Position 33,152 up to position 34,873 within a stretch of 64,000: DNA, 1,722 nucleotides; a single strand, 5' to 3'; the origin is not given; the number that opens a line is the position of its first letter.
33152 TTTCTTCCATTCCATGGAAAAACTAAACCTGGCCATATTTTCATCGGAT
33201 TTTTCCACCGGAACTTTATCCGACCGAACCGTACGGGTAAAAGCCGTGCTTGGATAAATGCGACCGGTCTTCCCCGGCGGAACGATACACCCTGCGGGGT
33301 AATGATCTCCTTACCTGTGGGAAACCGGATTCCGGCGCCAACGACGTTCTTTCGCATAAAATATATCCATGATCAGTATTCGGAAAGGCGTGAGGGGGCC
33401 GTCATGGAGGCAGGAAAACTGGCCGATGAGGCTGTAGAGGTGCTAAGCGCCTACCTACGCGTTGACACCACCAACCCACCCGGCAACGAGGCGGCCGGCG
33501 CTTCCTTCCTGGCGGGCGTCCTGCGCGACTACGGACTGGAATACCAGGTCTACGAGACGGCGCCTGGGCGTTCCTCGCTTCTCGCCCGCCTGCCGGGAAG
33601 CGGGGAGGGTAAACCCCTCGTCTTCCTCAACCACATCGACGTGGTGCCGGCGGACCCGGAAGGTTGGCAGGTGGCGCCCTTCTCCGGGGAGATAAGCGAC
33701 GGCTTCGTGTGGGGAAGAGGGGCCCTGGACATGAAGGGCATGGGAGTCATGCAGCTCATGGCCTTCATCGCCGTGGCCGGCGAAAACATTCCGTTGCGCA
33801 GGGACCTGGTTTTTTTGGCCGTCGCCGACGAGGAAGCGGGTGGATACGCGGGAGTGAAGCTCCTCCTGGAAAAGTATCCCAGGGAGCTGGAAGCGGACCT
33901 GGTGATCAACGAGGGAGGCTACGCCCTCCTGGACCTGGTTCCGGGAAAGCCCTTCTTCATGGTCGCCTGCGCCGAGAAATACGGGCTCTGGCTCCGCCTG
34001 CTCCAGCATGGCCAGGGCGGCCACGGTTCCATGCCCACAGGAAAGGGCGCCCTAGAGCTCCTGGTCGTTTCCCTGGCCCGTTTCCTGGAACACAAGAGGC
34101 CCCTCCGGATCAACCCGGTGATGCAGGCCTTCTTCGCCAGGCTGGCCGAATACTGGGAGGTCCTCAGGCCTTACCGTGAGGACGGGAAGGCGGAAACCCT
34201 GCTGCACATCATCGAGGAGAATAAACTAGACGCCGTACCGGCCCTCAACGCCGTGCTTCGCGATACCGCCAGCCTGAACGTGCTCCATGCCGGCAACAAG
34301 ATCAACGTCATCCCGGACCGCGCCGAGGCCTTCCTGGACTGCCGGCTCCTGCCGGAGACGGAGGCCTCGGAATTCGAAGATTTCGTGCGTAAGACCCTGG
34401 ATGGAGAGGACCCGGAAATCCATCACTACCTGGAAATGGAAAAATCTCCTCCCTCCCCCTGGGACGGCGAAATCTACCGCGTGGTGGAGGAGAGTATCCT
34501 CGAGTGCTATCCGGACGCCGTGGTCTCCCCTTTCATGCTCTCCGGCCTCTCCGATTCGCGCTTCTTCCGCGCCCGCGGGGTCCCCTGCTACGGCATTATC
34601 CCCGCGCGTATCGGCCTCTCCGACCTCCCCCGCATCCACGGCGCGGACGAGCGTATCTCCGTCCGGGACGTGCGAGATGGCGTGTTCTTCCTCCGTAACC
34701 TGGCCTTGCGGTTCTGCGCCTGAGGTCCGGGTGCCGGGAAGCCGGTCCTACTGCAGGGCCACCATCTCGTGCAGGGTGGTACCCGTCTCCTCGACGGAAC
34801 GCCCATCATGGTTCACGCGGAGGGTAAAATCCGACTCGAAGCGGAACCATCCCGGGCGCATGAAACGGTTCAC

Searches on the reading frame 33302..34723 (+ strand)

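Call 70: search_protein_families(library=pfam, proteins=[window:33302-34723:+], max_evalue=0.001)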
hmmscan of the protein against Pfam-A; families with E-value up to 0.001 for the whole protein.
window:33302-34723:+ (473 aa): 3 families
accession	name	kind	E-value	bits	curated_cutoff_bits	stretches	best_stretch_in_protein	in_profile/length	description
PF01546.33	Peptidase_M20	-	6.7e-31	108.2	24.6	1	108-469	2-205/206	Peptidase family M20/M25/M40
PF07687.19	M20_dimer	-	5e-10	39.7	21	1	228-372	6-105/107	Peptidase dimerisation domain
PF04389.22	Peptidase_M28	-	7.4e-06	26.3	21.3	1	94-184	3-73/193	Peptidase family M28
